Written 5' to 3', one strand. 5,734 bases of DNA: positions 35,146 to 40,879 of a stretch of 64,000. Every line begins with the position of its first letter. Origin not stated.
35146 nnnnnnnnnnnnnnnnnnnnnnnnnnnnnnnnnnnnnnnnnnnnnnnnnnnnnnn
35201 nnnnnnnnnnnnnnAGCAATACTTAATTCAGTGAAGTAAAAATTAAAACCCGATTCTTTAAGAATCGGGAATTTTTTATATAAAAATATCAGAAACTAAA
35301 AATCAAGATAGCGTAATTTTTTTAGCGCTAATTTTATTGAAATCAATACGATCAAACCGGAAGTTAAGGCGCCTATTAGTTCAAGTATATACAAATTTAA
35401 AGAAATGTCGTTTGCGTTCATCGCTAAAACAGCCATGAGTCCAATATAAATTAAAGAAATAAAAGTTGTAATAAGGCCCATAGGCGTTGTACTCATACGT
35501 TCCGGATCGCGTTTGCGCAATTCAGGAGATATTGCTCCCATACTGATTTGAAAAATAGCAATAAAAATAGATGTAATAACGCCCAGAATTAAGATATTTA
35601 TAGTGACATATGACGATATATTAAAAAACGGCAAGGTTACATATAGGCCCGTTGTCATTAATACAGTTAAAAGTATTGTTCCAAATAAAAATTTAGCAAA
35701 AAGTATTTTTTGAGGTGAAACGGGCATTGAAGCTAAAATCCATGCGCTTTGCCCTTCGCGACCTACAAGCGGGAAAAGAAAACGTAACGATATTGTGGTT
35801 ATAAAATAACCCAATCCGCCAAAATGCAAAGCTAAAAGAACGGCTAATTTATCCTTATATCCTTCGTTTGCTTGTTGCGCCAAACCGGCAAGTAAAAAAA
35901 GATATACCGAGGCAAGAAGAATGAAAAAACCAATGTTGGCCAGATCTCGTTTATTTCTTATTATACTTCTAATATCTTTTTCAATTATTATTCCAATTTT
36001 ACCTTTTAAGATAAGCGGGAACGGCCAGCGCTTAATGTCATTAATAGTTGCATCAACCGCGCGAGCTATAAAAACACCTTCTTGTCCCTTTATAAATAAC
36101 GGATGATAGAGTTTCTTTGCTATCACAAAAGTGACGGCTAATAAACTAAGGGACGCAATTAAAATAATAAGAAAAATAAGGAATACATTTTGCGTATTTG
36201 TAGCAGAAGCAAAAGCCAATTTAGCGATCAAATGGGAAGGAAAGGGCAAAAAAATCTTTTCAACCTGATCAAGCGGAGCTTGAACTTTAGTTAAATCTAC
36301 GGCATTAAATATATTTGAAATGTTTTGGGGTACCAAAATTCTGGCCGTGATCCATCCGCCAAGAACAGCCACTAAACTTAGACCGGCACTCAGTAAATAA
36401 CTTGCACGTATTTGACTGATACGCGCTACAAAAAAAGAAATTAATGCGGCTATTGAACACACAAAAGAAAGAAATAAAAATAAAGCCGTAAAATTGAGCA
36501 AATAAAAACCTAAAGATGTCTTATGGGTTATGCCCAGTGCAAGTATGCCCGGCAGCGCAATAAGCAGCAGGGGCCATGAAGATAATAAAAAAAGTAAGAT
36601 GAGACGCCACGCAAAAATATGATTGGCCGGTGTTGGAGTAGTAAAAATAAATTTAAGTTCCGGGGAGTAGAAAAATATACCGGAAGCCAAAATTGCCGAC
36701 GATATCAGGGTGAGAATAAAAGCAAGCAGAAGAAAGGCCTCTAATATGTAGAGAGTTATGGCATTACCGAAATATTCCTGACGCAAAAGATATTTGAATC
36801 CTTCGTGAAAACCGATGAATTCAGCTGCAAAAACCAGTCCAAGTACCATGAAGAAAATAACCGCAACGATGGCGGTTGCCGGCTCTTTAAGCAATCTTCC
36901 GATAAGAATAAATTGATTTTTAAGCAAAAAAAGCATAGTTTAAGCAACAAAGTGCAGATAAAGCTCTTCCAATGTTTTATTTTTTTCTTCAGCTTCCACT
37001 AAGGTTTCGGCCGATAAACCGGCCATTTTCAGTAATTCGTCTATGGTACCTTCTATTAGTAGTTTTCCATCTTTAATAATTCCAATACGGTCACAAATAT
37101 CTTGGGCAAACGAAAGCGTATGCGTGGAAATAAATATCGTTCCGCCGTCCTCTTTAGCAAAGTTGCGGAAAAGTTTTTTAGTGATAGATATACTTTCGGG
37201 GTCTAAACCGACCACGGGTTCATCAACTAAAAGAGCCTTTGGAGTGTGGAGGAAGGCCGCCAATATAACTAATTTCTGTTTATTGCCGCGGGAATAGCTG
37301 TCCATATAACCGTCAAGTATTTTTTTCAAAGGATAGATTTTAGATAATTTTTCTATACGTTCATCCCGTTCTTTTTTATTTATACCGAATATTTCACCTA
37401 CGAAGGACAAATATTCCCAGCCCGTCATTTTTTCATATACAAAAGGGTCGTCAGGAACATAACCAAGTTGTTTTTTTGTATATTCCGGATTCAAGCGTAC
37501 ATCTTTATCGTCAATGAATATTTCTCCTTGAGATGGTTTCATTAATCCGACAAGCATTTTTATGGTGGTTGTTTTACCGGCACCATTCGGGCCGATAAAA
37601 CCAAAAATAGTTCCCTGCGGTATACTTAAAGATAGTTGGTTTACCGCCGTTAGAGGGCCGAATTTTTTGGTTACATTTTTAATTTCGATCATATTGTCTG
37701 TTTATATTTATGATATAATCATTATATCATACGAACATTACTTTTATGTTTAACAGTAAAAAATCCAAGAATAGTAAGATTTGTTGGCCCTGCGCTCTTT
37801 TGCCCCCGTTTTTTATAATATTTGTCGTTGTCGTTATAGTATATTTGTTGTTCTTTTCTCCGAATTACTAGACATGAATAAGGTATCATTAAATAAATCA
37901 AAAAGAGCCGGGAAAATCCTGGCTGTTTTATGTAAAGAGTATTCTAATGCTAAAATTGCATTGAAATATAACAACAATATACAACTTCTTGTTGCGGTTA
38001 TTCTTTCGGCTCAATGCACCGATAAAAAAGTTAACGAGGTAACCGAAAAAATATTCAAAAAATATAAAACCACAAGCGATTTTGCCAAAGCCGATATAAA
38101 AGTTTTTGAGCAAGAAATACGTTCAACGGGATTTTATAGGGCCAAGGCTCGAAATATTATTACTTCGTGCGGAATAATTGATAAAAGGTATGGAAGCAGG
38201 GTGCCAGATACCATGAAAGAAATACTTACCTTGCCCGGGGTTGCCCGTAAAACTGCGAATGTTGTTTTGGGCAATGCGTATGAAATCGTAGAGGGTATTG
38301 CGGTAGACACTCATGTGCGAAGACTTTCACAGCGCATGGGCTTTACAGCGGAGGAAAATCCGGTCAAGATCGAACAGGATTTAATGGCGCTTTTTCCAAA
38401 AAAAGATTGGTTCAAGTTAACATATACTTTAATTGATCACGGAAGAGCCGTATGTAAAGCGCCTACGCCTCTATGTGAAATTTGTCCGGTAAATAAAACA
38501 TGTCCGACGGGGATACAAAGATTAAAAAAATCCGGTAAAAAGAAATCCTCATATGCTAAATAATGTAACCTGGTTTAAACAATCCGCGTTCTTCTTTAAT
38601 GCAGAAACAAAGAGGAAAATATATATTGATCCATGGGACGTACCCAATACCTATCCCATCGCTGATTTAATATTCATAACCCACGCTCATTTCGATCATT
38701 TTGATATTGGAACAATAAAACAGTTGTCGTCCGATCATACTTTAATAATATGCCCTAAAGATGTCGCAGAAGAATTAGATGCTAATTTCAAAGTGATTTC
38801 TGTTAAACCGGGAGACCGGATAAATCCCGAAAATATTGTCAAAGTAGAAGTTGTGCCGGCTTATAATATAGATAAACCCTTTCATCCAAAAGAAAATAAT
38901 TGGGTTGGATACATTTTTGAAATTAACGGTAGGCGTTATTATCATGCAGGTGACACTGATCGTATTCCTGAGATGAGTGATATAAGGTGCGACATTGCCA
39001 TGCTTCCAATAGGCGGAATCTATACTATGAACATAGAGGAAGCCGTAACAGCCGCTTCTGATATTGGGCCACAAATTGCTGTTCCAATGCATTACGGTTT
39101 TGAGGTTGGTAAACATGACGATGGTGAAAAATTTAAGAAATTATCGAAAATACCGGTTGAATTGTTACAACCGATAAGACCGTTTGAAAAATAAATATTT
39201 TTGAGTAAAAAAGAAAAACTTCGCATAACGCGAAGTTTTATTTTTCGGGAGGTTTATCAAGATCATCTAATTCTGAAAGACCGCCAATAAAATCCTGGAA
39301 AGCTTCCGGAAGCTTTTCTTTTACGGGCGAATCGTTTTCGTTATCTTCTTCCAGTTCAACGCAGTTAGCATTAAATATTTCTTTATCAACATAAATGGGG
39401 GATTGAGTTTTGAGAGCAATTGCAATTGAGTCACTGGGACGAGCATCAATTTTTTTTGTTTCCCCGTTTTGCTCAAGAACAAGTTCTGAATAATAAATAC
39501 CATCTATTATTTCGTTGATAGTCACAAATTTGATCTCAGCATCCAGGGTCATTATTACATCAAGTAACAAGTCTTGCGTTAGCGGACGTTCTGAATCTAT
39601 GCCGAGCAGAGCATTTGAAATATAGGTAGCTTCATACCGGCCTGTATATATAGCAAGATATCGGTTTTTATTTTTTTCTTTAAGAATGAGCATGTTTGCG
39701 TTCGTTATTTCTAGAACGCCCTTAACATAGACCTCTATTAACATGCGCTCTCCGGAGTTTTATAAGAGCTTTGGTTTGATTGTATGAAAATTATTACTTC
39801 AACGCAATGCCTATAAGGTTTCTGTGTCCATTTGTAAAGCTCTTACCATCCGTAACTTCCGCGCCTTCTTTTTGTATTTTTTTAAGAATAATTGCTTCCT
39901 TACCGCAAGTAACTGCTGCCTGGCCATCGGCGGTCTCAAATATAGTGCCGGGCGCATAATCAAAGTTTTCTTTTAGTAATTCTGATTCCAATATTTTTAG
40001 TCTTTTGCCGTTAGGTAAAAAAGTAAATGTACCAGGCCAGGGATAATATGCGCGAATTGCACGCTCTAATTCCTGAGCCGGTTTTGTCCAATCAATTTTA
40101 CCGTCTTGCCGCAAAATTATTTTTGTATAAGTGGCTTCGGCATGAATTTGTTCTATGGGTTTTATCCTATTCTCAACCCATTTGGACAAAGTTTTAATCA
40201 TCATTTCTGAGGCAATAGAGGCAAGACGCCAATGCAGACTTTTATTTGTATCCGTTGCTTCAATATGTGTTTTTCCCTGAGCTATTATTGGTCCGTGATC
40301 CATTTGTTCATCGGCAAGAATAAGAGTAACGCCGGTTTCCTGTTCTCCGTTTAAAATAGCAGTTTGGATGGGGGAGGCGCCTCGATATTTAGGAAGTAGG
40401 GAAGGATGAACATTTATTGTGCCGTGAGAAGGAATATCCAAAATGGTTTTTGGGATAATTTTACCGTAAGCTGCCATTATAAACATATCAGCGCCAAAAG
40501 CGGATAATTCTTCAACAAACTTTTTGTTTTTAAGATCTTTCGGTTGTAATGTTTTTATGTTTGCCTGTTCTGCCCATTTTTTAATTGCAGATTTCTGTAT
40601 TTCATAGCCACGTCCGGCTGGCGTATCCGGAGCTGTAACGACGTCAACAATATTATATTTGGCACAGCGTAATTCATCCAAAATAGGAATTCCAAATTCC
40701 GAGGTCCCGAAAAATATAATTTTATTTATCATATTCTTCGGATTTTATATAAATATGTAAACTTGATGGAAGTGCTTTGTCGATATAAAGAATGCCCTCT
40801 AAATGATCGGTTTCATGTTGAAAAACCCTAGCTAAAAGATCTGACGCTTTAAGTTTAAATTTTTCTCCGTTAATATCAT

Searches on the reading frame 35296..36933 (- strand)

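Call 29: search_protein_families(library=pfam, proteins=[window:35296-36933:-], max_evalue=0.001)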
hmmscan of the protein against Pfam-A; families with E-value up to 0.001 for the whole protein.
window:35296-36933:- (545 aa): 1 family
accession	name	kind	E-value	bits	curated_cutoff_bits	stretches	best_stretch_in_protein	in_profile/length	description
PF16949.11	ABC_tran_2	-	8.7e-43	147.4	25.7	1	20-533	5-523/542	Putative ATP-binding cassette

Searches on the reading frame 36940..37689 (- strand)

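Call 43: search_protein_families(library=pfam, proteins=[window:36940-37689:-], max_evalue=0.0001)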
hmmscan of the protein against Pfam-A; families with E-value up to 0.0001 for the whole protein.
window:36940-37689:- (249 aa): 3 families
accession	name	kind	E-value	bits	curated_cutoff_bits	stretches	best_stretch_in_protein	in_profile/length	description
PF00005.33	ABC_tran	-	9.5e-28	97.9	25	1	16-159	1-136/137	ABC transporter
PF13304.12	AAA_21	-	4.9e-12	47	27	1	130-190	236-298/304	AAA domain, putative AbiEii toxin, Type IV TA system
PF13166.12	AAA_13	-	2e-05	23.9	36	0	149-202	526-581/713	AAA domain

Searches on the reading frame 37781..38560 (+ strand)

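Call 43: search_protein_families(library=pfam, proteins=[window:37781-38560:+], max_evalue=0.0001)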
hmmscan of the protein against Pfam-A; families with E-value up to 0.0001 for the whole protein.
window:37781-38560:+ (260 aa): 2 families
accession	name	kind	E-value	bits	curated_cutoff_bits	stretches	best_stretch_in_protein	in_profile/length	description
PF00730.31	HhH-GPD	-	1.3e-22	80.6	26.2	1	71-207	1-108/108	HhH-GPD superfamily base excision DNA repair protein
PF00633.29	HHH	-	6.7e-06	26.1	24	1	136-163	1-28/30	Helix-hairpin-helix motif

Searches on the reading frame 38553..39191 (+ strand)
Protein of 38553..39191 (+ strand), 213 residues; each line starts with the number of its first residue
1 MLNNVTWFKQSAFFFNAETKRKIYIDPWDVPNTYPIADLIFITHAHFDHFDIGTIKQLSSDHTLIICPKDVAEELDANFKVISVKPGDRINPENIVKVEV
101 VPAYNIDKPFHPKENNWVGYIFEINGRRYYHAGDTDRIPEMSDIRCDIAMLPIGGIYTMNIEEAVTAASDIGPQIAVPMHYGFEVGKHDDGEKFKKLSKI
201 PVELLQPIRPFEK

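Call 43: search_protein_families(library=pfam, proteins=[window:38553-39191:+], max_evalue=0.0001)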
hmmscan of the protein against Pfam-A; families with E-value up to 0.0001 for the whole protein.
window:38553-39191:+ (213 aa): 2 families
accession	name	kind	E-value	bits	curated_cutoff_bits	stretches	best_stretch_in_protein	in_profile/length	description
PF12706.13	Lactamase_B_2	-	4.6e-26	92.1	27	1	27-181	21-200/200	Beta-lactamase superfamily domain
PF13483.12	Lactamase_B_3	-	1.6e-25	90.4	24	1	5-180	2-160/160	Beta-lactamase superfamily domain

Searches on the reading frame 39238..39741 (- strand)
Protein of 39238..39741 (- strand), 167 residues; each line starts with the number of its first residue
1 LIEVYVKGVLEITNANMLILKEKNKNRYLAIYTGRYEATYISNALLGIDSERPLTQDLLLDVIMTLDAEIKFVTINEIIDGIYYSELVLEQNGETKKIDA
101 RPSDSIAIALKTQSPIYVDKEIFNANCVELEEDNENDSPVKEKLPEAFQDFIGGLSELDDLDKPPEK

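Call 43: search_protein_families(library=pfam, proteins=[window:39238-39741:-], max_evalue=0.0001)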
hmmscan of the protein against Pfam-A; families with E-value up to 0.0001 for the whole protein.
window:39238-39741:- (167 aa): 1 family
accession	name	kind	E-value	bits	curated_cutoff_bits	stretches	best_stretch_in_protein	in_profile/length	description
PF02577.19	BFN_dom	-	2.2e-32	111.6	27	1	18-128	1-109/112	Bifunctional nuclease domain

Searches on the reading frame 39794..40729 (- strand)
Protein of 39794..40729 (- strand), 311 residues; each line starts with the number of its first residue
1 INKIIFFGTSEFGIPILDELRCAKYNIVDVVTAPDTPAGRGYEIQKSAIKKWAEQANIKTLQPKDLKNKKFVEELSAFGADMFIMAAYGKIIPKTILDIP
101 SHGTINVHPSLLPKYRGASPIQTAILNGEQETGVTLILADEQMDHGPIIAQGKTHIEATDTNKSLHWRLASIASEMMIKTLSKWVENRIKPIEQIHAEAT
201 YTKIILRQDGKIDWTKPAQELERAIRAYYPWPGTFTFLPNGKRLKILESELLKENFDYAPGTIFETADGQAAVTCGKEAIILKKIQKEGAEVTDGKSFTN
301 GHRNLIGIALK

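Call 43: search_protein_families(library=pfam, proteins=[window:39794-40729:-], max_evalue=0.0001)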
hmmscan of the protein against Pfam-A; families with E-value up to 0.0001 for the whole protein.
window:39794-40729:- (311 aa): 2 families
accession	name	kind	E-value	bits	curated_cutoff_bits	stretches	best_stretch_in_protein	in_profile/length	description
PF00551.24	Formyl_trans_N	-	1.9e-46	158.5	26.1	1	3-180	2-180/181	Formyl transferase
PF02911.23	Formyl_trans_C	-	2.9e-25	88.8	21.1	1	207-303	4-100/100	Formyl transferase, C-terminal domain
